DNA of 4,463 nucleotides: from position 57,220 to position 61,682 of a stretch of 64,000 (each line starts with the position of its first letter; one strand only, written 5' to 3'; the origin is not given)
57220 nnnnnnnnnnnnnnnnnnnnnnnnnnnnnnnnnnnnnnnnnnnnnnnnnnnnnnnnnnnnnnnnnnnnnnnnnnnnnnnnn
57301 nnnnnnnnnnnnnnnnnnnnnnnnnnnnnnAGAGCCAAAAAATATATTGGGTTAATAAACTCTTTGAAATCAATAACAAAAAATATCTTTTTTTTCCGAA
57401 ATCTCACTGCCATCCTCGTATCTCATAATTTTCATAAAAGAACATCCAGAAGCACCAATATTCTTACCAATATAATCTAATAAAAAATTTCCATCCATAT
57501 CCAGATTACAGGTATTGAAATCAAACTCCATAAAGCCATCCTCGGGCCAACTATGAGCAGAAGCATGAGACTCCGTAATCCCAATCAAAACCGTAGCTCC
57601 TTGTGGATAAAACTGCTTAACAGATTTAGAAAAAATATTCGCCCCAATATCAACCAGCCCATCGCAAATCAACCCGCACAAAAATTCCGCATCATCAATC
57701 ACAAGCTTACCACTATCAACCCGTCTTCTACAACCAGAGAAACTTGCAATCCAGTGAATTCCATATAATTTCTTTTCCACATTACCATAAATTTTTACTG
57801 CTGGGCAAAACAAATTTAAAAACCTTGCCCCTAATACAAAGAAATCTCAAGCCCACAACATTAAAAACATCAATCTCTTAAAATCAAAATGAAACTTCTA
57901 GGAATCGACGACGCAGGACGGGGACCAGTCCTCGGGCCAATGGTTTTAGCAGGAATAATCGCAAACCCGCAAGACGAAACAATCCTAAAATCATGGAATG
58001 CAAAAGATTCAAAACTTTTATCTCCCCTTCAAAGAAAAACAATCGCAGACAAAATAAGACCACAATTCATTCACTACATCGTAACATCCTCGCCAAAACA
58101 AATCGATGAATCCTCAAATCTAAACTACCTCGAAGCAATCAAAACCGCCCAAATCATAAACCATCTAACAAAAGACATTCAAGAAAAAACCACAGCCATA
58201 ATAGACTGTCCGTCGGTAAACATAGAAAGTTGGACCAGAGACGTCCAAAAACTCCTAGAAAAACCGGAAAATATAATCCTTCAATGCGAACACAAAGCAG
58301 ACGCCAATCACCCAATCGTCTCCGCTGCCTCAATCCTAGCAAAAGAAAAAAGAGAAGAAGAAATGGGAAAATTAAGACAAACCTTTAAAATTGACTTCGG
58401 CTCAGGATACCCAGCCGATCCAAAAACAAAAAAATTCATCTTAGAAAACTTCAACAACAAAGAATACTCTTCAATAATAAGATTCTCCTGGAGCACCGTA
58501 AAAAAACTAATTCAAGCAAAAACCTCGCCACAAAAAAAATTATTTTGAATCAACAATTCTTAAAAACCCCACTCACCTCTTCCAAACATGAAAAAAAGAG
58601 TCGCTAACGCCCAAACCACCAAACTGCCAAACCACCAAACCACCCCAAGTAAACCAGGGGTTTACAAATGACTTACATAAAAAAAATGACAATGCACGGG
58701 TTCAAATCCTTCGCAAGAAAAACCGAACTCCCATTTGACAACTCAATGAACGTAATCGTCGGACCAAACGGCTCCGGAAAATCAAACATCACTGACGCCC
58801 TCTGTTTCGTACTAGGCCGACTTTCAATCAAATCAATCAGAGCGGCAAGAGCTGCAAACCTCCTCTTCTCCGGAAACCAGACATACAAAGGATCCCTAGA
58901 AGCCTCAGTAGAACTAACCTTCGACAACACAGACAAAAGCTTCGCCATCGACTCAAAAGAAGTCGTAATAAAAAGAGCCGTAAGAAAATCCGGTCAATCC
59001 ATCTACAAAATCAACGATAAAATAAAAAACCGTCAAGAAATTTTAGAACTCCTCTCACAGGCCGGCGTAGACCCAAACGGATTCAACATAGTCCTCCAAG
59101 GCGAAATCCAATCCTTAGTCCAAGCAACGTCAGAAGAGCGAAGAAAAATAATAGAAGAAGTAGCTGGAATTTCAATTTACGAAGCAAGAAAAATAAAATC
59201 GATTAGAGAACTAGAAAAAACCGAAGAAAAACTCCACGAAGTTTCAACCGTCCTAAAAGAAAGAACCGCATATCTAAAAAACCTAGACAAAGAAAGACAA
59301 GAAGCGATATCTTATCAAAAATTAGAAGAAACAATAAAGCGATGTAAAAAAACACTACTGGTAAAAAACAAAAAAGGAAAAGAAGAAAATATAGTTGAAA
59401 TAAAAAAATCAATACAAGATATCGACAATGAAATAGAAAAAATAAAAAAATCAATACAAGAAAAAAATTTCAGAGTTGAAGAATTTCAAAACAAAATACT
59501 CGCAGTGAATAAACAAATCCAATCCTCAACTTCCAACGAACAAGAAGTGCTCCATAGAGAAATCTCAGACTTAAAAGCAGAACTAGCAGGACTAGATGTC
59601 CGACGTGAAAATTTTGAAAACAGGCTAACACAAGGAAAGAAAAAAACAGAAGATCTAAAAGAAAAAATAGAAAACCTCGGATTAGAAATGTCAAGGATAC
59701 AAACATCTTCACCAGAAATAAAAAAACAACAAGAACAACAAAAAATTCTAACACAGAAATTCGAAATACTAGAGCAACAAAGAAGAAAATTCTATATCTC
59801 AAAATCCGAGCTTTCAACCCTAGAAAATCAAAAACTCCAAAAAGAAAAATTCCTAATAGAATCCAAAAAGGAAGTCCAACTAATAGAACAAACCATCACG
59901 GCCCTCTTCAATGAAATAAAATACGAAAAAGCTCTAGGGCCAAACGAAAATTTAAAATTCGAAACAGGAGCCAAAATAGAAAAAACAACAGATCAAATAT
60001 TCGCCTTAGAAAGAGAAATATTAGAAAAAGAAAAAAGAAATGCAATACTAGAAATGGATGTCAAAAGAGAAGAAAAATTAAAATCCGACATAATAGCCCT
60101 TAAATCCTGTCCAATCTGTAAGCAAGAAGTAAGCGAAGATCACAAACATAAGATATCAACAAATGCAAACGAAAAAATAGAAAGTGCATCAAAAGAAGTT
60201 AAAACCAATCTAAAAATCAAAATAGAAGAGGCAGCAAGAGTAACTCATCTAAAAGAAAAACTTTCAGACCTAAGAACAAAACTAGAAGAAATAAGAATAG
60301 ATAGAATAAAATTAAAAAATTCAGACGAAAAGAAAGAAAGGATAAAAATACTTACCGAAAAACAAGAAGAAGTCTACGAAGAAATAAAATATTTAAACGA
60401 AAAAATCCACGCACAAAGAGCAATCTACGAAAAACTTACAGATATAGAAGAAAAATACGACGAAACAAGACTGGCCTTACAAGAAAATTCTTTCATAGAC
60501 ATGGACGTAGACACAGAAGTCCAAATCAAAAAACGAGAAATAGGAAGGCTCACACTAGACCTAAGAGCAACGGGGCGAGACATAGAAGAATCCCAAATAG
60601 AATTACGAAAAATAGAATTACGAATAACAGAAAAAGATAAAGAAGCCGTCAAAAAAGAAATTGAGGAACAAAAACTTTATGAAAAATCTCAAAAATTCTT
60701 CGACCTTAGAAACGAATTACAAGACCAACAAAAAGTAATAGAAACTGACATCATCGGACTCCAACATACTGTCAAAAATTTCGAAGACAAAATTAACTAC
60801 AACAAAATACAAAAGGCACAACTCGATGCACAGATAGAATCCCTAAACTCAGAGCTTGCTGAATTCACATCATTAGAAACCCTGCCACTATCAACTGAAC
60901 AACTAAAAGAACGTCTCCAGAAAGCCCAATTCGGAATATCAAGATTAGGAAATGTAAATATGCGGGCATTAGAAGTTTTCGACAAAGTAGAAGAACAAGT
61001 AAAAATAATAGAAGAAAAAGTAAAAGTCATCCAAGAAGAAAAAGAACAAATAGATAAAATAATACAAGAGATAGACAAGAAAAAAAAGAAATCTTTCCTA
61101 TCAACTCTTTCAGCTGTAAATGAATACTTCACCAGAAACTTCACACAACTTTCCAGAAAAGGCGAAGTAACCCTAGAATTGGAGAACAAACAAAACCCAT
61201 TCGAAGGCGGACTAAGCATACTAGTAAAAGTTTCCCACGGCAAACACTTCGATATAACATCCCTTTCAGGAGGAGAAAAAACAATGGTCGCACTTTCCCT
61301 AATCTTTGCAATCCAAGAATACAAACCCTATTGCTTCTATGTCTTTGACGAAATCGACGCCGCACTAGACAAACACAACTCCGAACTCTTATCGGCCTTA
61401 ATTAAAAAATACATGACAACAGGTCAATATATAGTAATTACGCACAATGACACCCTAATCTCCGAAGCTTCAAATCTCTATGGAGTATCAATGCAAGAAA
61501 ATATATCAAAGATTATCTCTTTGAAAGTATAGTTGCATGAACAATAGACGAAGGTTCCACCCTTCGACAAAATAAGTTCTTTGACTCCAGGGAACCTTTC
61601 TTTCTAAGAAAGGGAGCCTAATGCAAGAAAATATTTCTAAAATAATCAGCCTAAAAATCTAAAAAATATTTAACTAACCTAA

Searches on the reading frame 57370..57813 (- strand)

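Call 31: search_protein_families(library=pfam, proteins=[window:57370-57813:-], max_evalue=0.01)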
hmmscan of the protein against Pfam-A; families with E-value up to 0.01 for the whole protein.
window:57370-57813:- (147 aa): 1 family
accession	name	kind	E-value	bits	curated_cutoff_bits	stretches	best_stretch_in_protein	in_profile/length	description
PF02675.21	AdoMet_dc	-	4.8e-16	59.5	25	1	36-131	11-106/107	S-adenosylmethionine decarboxylase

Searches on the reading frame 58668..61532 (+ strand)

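Call 49: search_protein_families(library=pfam, proteins=[window:58668-61532:+], max_evalue=0.001)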
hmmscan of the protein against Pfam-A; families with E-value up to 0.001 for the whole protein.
window:58668-61532:+ (954 aa): 5 families
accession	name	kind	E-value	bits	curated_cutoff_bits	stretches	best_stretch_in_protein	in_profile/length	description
PF02463.25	SMC_N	-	2.1e-53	181.4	40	1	3-945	1-216/220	RecF/RecN/SMC N terminal domain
PF13476.12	AAA_23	-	5.1e-17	63.6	27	1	6-257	1-201/201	AAA domain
PF13304.12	AAA_21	-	9e-11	42.8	27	2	27-60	1-26/304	AAA domain, putative AbiEii toxin, Type IV TA system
PF13175.12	AAA_15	-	2.4e-09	37.7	32.1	1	3-288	2-282/374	AAA ATPase domain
PF13555.12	AAA_29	-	1.4e-05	25.2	27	1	7-49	4-46/61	P-loop containing region of AAA domain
